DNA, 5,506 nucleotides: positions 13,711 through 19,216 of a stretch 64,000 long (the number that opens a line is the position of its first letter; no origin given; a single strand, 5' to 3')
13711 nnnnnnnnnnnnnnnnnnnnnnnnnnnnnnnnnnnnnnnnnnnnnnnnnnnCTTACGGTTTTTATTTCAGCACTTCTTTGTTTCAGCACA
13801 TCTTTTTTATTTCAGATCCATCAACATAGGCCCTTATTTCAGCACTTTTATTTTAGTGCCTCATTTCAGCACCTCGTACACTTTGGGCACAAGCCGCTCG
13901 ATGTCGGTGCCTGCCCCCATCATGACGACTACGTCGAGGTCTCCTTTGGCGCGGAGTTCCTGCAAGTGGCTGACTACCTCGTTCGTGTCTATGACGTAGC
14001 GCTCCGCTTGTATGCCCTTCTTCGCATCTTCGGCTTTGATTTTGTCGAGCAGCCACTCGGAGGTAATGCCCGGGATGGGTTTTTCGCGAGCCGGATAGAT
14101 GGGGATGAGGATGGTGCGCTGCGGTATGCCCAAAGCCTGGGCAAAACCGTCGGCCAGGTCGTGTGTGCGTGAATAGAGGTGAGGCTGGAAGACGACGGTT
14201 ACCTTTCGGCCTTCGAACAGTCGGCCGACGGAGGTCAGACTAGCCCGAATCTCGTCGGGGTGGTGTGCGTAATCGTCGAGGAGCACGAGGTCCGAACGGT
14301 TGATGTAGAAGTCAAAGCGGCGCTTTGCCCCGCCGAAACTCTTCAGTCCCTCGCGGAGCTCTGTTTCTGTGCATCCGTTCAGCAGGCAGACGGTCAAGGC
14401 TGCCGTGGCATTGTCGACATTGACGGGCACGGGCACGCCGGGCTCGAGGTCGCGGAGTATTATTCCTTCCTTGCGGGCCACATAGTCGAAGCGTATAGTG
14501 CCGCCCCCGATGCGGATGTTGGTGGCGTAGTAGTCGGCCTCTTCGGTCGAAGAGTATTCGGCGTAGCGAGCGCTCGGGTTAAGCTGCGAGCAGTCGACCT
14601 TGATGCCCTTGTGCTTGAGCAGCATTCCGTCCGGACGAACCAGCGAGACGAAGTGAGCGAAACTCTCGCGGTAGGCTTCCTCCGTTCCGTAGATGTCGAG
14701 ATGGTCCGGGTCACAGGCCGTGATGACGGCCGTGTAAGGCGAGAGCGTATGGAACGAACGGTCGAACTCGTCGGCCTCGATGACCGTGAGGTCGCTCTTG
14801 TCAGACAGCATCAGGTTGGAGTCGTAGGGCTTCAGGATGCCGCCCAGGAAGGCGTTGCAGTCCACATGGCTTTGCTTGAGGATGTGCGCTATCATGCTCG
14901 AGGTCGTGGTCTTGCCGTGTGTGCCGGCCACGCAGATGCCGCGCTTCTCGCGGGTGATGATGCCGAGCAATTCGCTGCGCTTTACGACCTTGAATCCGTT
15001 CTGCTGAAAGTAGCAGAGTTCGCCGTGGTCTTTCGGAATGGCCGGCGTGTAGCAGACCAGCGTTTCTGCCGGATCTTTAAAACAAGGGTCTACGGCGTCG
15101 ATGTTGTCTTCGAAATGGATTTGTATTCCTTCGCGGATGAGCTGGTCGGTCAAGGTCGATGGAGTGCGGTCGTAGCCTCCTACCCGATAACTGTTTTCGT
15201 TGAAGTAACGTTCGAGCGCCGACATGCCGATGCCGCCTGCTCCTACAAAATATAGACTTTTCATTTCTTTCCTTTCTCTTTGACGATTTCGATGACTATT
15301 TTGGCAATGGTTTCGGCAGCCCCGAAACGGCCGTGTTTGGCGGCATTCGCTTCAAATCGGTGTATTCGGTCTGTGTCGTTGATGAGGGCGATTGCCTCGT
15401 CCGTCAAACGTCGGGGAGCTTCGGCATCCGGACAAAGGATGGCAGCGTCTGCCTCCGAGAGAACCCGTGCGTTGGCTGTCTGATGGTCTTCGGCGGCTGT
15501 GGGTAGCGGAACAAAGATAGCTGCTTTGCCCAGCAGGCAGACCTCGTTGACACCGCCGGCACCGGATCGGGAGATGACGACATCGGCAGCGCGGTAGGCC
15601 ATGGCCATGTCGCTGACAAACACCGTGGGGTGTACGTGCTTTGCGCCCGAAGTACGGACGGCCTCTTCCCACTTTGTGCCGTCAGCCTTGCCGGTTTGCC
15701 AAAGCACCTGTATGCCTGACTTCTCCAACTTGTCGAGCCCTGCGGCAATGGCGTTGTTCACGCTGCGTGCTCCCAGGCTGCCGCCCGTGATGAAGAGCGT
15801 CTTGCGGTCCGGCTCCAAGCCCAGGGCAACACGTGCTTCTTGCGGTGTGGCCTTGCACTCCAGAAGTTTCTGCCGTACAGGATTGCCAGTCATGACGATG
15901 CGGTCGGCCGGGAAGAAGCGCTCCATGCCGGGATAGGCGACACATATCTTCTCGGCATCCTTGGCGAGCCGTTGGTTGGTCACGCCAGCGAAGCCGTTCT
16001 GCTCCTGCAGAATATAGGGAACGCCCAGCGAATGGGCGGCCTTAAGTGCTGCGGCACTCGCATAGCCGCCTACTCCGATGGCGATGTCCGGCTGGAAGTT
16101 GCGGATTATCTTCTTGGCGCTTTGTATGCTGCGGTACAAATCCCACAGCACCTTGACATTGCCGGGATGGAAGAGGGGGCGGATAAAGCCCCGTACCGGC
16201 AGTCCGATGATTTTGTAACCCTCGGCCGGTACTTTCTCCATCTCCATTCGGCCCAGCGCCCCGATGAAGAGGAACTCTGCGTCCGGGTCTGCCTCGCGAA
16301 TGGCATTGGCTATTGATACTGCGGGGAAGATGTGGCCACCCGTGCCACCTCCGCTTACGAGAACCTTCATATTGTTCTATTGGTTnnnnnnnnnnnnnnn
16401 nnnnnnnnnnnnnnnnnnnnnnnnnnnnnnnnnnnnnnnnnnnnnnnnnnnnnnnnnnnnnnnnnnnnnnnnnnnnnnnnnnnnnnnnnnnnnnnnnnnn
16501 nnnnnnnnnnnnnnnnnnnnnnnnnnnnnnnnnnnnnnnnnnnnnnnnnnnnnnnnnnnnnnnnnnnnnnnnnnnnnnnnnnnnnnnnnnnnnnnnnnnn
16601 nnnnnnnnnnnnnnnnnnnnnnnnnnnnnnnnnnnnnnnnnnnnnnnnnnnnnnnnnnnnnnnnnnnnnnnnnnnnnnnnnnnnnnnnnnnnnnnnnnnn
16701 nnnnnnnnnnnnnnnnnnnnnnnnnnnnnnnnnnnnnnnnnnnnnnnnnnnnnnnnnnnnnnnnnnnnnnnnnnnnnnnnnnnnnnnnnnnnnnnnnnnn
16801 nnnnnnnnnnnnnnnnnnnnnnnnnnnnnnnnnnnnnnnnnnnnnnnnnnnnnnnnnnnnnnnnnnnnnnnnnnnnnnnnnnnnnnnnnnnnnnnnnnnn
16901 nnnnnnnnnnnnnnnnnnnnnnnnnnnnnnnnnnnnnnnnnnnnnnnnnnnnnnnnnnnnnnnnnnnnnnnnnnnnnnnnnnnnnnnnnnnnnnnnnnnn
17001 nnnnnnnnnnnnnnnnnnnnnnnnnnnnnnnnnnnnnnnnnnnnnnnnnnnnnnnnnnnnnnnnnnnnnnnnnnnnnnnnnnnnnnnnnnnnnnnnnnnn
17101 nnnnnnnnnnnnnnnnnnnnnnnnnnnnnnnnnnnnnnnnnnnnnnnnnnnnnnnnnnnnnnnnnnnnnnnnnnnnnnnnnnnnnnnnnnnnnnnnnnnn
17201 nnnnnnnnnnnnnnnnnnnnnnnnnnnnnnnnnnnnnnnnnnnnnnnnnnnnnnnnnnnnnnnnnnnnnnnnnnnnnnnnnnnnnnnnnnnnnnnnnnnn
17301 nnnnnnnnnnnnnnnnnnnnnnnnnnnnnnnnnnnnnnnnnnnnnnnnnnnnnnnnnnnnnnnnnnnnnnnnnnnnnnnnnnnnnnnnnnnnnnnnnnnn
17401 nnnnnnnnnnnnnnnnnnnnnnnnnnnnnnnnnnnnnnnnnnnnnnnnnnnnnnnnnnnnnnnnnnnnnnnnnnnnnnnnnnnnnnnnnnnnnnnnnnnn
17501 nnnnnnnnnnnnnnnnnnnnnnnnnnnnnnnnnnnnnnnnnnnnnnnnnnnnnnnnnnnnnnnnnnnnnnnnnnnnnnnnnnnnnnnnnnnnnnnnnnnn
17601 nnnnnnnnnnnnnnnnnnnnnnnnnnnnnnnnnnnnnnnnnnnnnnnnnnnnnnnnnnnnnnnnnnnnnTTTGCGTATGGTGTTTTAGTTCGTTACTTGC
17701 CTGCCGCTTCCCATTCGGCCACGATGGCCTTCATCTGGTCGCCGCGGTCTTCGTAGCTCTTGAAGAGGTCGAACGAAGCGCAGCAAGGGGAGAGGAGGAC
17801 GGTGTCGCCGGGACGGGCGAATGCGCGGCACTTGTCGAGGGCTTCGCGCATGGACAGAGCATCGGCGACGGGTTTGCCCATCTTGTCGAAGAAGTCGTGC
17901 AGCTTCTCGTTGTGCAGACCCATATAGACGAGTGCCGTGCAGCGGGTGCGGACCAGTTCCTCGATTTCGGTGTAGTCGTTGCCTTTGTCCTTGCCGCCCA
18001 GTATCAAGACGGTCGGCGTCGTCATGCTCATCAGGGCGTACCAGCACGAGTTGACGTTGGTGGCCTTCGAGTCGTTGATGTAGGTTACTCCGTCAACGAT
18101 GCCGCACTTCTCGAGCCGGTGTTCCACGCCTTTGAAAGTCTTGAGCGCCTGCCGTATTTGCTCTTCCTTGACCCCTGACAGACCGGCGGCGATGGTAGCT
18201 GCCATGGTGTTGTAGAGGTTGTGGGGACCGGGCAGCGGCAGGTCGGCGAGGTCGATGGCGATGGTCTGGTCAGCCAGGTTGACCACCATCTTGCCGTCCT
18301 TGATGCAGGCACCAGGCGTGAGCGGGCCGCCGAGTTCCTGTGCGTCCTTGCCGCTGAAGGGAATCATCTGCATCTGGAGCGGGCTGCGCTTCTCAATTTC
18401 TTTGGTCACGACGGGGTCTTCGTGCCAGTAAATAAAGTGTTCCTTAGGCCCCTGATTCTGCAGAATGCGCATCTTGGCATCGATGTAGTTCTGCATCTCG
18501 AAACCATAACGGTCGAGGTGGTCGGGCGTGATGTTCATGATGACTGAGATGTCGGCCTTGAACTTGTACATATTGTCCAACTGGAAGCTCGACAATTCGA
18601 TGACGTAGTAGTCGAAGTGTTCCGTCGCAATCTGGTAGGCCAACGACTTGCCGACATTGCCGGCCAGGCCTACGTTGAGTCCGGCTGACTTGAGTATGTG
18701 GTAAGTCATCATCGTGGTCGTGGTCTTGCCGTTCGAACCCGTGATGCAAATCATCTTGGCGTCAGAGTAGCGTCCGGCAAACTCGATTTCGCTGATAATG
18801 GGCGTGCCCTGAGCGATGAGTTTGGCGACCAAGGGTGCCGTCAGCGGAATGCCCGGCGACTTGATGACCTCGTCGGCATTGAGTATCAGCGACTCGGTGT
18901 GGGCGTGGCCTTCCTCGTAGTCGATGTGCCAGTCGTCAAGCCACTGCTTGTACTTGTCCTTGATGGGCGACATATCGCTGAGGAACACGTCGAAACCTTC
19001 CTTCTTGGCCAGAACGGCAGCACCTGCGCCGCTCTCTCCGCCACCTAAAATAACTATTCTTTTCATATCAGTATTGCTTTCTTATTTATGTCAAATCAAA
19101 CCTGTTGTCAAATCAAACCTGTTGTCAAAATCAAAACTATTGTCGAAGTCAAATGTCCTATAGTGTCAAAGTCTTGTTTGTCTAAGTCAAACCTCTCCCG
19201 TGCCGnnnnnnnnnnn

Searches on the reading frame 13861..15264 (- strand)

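Call 27: search_protein_families(library=pfam, proteins=[window:13861-15264:-], max_evalue=0.001)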
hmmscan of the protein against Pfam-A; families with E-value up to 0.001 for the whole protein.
window:13861-15264:- (467 aa): 3 families
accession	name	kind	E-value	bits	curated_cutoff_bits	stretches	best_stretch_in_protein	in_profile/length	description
PF08245.18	Mur_ligase_M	-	2.2e-17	64.1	24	1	112-292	1-199/200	Mur ligase middle domain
PF01225.30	Mur_ligase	-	6.2e-16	59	21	1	4-107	2-94/95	Mur ligase family, catalytic domain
PF02875.26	Mur_ligase_C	-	1.6e-14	55.3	28.4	1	315-452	1-127/127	Mur ligase, glutamate ligase domain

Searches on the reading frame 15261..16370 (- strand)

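Call 27: search_protein_families(library=pfam, proteins=[window:15261-16370:-], max_evalue=0.001)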
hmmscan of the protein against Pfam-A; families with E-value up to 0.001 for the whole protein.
window:15261-16370:- (369 aa): 5 families
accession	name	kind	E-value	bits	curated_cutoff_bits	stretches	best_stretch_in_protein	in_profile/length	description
PF04101.22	Glyco_tran_28_C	-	9.1e-33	114.1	22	1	191-336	1-147/166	Glycosyltransferase family 28 C-terminal domain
PF03033.26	Glyco_transf_28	-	5e-29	101.6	26.2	1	3-142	1-137/139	Glycosyltransferase family 28 N-terminal domain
PF02350.25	Epimerase_2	-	2.8e-05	23.6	30.6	1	154-357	143-344/347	UDP-N-acetylglucosamine 2-epimerase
PF13579.12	Glyco_trans_4_4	-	0.00014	22.7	29.7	1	44-134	33-111/158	Glycosyl transferase 4-like domain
PF13439.12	Glyco_transf_4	-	0.00037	21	28.5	1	65-181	44-161/170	Glycosyltransferase Family 4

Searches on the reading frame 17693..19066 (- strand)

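Call 27: search_protein_families(library=pfam, proteins=[window:17693-19066:-], max_evalue=0.001)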
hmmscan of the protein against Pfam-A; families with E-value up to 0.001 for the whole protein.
window:17693-19066:- (457 aa): 4 families
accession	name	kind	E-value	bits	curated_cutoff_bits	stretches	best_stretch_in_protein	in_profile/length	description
PF08245.18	Mur_ligase_M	-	2.9e-32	112.7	24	1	108-294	1-200/200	Mur ligase middle domain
PF02875.26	Mur_ligase_C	-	9.5e-11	43.1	28.4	1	316-428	1-126/127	Mur ligase, glutamate ligase domain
PF21377.3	MurD_N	-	2.3e-09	37.6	24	1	3-73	1-70/76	MurD N-terminal domain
PF21799.2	MurD-like_N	-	1.8e-07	31.7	27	1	2-91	1-87/88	Mur ligase MurD-like, N-terminal domain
